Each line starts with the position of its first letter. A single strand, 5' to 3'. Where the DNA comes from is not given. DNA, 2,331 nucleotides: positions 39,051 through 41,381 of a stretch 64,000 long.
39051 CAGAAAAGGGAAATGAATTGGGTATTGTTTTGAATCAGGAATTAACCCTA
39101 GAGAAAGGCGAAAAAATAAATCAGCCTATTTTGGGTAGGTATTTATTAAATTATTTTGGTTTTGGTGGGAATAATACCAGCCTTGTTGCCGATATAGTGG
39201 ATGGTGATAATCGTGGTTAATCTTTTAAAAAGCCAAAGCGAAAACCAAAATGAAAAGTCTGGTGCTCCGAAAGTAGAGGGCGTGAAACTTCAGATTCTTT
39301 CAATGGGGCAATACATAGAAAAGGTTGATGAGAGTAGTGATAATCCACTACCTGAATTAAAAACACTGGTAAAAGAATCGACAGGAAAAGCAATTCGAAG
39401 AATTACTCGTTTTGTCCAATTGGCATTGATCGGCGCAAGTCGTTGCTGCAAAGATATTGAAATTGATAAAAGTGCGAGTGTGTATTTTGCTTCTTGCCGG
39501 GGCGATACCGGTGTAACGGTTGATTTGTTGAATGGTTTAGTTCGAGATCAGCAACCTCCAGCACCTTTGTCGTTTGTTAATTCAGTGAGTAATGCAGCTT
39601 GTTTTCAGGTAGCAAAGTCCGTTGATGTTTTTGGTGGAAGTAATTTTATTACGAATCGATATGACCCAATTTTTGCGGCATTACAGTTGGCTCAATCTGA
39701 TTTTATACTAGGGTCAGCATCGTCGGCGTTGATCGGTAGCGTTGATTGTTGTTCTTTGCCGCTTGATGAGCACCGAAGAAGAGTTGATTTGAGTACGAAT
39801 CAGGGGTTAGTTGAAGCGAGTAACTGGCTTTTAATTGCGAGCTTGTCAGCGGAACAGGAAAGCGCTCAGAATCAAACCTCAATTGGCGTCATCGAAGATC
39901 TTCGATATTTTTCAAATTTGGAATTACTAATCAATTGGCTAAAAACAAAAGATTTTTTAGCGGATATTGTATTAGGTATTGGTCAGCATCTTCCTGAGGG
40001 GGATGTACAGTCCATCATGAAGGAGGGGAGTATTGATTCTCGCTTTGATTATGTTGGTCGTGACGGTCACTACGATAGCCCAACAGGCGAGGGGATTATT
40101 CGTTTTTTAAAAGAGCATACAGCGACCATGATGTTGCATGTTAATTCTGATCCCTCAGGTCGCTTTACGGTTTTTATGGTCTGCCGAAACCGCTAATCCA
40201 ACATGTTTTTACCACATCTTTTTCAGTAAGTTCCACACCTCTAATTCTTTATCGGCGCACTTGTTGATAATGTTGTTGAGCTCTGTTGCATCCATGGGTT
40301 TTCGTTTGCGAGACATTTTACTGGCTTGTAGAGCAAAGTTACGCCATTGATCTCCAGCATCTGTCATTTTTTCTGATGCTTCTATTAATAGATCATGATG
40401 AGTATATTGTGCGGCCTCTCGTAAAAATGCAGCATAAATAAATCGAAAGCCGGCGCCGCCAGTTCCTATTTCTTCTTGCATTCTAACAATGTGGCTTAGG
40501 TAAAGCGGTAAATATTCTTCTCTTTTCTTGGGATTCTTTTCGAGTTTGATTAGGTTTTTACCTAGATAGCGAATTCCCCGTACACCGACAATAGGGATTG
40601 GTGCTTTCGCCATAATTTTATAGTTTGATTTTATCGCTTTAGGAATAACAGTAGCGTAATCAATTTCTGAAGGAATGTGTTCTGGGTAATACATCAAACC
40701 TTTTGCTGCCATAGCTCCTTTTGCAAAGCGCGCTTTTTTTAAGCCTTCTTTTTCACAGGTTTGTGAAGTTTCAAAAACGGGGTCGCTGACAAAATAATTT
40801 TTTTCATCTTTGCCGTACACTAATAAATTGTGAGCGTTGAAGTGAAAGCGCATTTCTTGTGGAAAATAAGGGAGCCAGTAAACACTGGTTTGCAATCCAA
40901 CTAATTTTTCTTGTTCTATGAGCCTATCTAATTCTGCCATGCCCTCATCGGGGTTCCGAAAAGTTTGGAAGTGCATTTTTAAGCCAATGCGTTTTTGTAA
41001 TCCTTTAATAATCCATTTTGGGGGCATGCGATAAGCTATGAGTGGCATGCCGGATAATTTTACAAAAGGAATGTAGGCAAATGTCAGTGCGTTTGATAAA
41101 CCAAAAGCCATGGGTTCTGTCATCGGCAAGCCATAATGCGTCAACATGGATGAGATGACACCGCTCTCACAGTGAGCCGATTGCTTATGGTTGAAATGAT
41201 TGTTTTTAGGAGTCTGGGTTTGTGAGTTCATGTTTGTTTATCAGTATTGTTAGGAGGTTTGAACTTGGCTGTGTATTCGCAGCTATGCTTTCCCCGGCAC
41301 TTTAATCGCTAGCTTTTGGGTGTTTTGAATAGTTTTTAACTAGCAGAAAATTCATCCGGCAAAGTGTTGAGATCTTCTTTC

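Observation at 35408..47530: Dialkylresorcinol/cyclohexanedione-type biosynthetic gene cluster with its own ACP-KS-CLF trio, exporter and carboxylase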

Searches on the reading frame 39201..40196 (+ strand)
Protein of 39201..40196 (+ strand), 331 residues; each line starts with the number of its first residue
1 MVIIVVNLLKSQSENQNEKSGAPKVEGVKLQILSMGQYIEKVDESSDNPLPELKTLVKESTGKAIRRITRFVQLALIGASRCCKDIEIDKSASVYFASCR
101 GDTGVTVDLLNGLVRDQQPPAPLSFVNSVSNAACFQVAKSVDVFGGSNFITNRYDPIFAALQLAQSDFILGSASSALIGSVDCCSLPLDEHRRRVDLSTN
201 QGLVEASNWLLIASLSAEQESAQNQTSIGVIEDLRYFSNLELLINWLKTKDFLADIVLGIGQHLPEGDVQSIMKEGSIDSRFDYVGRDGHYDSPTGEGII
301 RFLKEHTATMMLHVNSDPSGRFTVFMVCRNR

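Call 3: search_protein_families(library=pfam, proteins=[window:39201-40196:+])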
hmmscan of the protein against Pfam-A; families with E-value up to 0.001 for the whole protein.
window:39201-40196:+ (331 aa): 1 family
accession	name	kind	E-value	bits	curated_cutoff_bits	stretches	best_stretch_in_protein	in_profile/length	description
PF13723.12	Ketoacyl-synt_2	-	2.2e-05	24.6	25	1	66-134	28-92/223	Beta-ketoacyl synthase, N-terminal domain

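Call 4: search_protein_families(library=ncbifam, proteins=[window:39201-40196:+])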
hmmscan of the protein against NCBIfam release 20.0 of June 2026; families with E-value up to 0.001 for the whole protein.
window:39201-40196:+ (331 aa): 0 families

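Call 9: search_protein_families(library=ncbifam, proteins=[window:39201-40196:+], max_evalue=10)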
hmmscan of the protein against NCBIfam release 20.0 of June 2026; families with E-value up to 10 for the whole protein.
window:39201-40196:+ (331 aa): 1 family
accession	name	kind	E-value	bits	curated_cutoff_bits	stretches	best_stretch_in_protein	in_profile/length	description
NF041289.1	KorA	subfamily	0.054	13.2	100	1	205-250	27-74/91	KorA family transcriptional regulator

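Call 34: find_homologous_proteins(query=window:39201-40196:+)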
Query window:39201-40196:+ (331 aa): 37 proteins with E <= 0.001 among 3772 candidates.
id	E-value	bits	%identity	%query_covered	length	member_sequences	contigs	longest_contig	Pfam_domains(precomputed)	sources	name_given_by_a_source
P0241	1.1e-212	723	100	99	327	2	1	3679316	PF13723.13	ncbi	ncbi:MAG: beta-ketoacyl synthase chain length factor [Cellvibrionaceae bacterium]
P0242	1.4e-169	581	81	98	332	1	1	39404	PF13723.13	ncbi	ncbi:MAG: beta-ketoacyl synthase chain length factor [Cellvibrionaceae bacterium]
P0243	2.4e-144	498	67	98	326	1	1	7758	PF13723.13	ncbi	-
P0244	2.2e-110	387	57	98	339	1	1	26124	PF13723.13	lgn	-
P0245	5.0e-81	290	48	92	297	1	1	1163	PF13723.13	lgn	-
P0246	5.9e-79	283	47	91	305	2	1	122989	-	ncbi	ncbi:hypothetical protein [Aurantivibrio plasticivorans]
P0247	1.3e-77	279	49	91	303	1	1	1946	PF13723.13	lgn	-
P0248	6.3e-77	277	47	90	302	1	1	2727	PF13723.13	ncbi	-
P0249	1.4e-76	276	48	91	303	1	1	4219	PF13723.13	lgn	-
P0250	2.5e-76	275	46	90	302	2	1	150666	PF13723.13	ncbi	-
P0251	1.6e-75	272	46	90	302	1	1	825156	PF13723.13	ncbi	ncbi:beta-ketoacyl synthase chain length factor [Aurantivibrio infirmus]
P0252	1.8e-75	272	46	91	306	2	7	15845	PF13723.13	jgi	-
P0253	5.0e-75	271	48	90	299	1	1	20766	-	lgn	-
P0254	1.2e-73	266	46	91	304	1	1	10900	PF13723.13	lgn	-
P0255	3.6e-73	264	46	91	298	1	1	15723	PF13723.13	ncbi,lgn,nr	ncbi:hypothetical protein F6455_18740 [Proteobacteria bacterium 005FR1]|nr:hypothetical protein [Pro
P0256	6.8e-73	264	45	92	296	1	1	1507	PF00109.33,PF13723.13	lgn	-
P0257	1.1e-72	263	46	91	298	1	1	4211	PF13723.13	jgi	jgi:hypothetical protein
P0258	1.4e-72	263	46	91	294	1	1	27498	PF13723.13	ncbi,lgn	ncbi:MAG: beta-ketoacyl synthase chain length factor [Cellvibrionaceae bacterium]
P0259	2.6e-72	262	46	91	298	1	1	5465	PF00109.33,PF13723.13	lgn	-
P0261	1.5e-71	259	46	91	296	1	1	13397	PF13723.13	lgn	-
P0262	2.6e-71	258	46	90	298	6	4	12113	PF00109.33,PF13723.13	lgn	-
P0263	3.4e-71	258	46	90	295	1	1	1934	PF13723.13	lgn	-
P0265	1.0e-70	256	45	91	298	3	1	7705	PF00109.33,PF13723.13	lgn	-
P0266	1.1e-70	256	47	91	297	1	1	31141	PF13723.13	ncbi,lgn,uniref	ncbi:beta-ketoacyl synthase chain length factor [Gilvimarinus sp. F26214L]|uniref:beta-ketoacyl synt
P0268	7.8e-69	250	43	91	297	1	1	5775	PF13723.13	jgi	jgi:hypothetical protein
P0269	2.7e-67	245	43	92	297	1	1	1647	PF13723.13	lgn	-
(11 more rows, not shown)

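Call 44: predict_structure(alignment_id=A3)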
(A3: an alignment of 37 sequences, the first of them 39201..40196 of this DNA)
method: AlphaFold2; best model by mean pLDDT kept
length: 331 residues; sequences in the alignment: 37
mean_pLDDT: 87.8   pTM: 0.87
mean pLDDT of the five models: 87.8, 87.6, 87.5, 86.1, 85.8
residues with pLDDT >= 90: 241; 70-90: 39; 50-70: 35; < 50: 16
segments of 3 or more residues with pLDDT < 50: 1-11, 123-125
pLDDT, mean of each block of 10 residues (from residue 1): 39 51 76 97 96 96 92 96 95 93 68 73 58 90 93 94 95 95 93 91 96 84 78 96 96 94 97 97 92 96 97 97 97 72
secondary structure, 60 per line:
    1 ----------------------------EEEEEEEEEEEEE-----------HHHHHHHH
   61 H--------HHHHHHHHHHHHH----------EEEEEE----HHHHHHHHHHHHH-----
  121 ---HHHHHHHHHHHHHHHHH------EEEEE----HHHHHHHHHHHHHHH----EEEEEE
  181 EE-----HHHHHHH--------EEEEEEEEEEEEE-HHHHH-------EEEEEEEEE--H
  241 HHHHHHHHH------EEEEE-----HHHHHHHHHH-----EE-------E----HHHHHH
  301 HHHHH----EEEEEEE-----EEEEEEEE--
elements in order: E29-41 H53-61 H70-82 E93-98 H103-115 H124-140 E147-151 H156-170 E175-182 H188-194 E203-215 H217-221 E229-237 H240-249 E256-260 H266-275 H295-305 E310-316 E322-329

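Call 51: fold_search(model_id=the predicted structure, library=pdb)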
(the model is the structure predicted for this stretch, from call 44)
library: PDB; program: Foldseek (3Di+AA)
matches with E <= 10: 1478; with E <= 0.001: 995
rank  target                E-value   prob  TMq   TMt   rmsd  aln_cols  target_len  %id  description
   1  6kxf_B                1.7e-12  1.00  0.66  0.61   5.4       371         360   14  The ishigamide ketosynthase/chain length factor (released 2020-05-06)
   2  6smp_F                7.4e-12  1.00  0.67  0.64   6.4       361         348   13  AntDE:AntF (holo): type II PKS acyl-carrier protein in complex with its ketosynthase bound to the hexaketide (released 2020-05-27)
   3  6kxd_B                7.4e-12  1.00  0.67  0.61   5.4       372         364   14  The ishigamide ketosynthase/chain length factor (released 2020-05-06)
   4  6smo_E                1.0e-11  1.00  0.65  0.62   7.6       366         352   12  AntDE:AntF (apo): type II PKS acyl-carrier protein in complex with its ketosynthase bound to the hexaketide (released 2020-05-27)
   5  8r1v_A                1.3e-11  1.00  0.62  0.51   6.4       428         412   13  Pseudomonas aeruginosa FabF C164A in complex with N-(1,5-dimethyl-3-oxo-2-phenyl-2,3-dihydro-1H-pyrazol-4-yl)-2-(4-met (released 2024-03-06)
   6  6kxf_A                2.0e-11  1.00  0.63  0.53   8.4       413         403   11  The ishigamide ketosynthase/chain length factor (released 2020-05-06)
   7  9jj9_B                2.1e-11  1.00  0.61  0.43   7.8       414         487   11  Class 3 state of the GfsA KSQ-ancestralAT chimeric didomain in complex with the GfsA ACP domain (released 2025-08-06)
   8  4jv3                  2.7e-11  1.00  0.67  0.56   5.6       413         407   12  Crystal structure of beta-ketoacyl synthase from Brucella melitensis in complex with platencin (released 2013-05-22)
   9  4jpf                  2.7e-11  1.00  0.66  0.55   5.6       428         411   13  Structure of wild type Pseudomonas aeruginosa FabF (KASII) in Complex with ligand (released 2014-04-02)
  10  4f32_B                3.4e-11  1.00  0.67  0.54   5.6       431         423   12  Crystal structure of 3-oxoacyl-[acyl-carrier-protein] synthase II from Burkholderia vietnamiensis in complex with plat (released 2012-05-23)
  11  3oyt_B                3.4e-11  1.00  0.68  0.57   5.8       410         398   13  1.84 Angstrom resolution crystal structure of 3-oxoacyl-(acyl carrier protein) synthase I (fabB) from Yersinia pestis  (released 2011-01-12)
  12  6kxe_B                3.4e-11  1.00  0.64  0.60   5.6       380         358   13  The ishigamide ketosynthase/chain length factor (released 2020-05-06)
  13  8qer_A                4.4e-11  1.00  0.63  0.52   6.3       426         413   12  Pseudomonas aeruginosa FabF C164A in complex with 4-(1H-pyrazole-3-carbonylamino)pentanoic acid (released 2024-01-10)
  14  3lrf                  5.0e-11  1.00  0.68  0.57   5.4       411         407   12  Crystal structure of beta-ketoacyl synthase from brucella melitensis (released 2010-03-31)
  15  8pd1_A                6.4e-11  1.00  0.66  0.55   5.8       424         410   12  Pseudomonas aeruginosa FabF C164A mutant in complex with N-isopropyl-1H-imidazole-4-carboxamide (released 2024-01-10)
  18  6smp_I                7.2e-11  1.00  0.65  0.62   6.8       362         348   12  AntDE:AntF (holo): type II PKS acyl-carrier protein in complex with its ketosynthase bound to the hexaketide (released 2020-05-27)
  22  6smp_H                8.1e-11  1.00  0.60  0.50   8.7       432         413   13  AntDE:AntF (holo): type II PKS acyl-carrier protein in complex with its ketosynthase bound to the hexaketide (released 2020-05-27)
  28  6smp_C                1.2e-10  1.00  0.66  0.63   6.7       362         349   12  AntDE:AntF (holo): type II PKS acyl-carrier protein in complex with its ketosynthase bound to the hexaketide (released 2020-05-27)
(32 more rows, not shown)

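Call 64: find_encoding_contigs(protein=P0242, flank=10000, max_places=1)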
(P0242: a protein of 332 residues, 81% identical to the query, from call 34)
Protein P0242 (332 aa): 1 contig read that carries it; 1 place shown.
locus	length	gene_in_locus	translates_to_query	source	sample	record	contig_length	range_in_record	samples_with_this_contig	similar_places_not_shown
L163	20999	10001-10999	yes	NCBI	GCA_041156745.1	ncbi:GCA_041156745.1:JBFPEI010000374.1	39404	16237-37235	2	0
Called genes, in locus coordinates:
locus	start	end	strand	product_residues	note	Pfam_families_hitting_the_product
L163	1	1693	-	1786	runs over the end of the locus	PF12458:DUF3686, PF00004:AAA (faint), PF07728:AAA_5 (faint), PF13401:AAA_22 (faint), PF25472:DUF7902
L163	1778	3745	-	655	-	-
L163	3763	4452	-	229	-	-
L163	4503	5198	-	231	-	PF04012:PspA_IM30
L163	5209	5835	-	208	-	PF09938:DUF2170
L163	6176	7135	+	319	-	PF00005:ABC_tran, PF13304:AAA_21 (weak)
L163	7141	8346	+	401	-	PF12679:ABC2_membrane_2, PF12698:ABC2_membrane_3, PF01061:ABC2_membrane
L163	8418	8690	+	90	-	-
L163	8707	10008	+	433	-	PF00109:ketoacyl-synt, PF02801:Ketoacyl-synt_C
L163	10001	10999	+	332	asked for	PF13723:Ketoacyl-synt_2 (weak)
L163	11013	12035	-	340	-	PF14399:BtrH_N, PF16169:DUF4872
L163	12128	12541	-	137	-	-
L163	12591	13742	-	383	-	PF00108:Thiolase_N (weak), PF08541:ACP_syn_III_C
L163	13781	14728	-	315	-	-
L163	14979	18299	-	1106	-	PF00289:Biotin_carb_N, PF02222:ATP-grasp (weak), PF02786:CPSase_L_D2, PF02785:Biotin_carb_C, PF00364:Biotin_lipoyl, PF25917:BSH_RND (weak), PF01039:Carboxyl_trans, PF03255:ACCA (weak)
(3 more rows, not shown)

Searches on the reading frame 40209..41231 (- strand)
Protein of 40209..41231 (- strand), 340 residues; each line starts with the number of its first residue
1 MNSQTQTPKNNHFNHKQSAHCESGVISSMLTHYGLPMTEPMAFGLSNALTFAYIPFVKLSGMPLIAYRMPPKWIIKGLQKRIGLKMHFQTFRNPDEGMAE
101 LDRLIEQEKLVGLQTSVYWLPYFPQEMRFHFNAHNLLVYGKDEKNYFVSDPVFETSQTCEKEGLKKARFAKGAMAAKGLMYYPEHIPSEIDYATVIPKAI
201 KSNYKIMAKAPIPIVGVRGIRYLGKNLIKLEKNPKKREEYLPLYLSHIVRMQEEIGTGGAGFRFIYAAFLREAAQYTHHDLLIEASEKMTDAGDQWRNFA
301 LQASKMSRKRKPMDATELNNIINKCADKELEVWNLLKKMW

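Call 3: search_protein_families(library=pfam, proteins=[window:40209-41231:-])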
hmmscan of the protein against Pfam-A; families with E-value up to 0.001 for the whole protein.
window:40209-41231:- (340 aa): 2 families
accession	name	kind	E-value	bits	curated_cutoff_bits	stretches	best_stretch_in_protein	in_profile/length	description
PF16169.10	DUF4872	-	7.9e-55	185.7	28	1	163-334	2-171/173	Domain of unknown function (DUF4872)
PF14399.12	BtrH_N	-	1.6e-49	168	29.7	1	20-151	1-134/134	Butirosin biosynthesis protein H, N-terminal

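Call 4: search_protein_families(library=ncbifam, proteins=[window:40209-41231:-])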
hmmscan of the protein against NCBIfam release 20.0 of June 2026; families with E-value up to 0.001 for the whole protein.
window:40209-41231:- (340 aa): 1 family
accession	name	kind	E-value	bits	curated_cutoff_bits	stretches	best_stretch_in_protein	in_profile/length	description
NF053550.1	DarH_acyl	equivalog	1.1e-148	494.7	300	1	12-337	1-325/325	BtrH-related acyltransferase DarH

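Call 53: search_solved_structures(query=window:40209-41231:-, max_evalue=0.01)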
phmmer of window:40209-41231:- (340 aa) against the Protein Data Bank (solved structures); distinct sequences matched with E-value up to 0.01: 0.
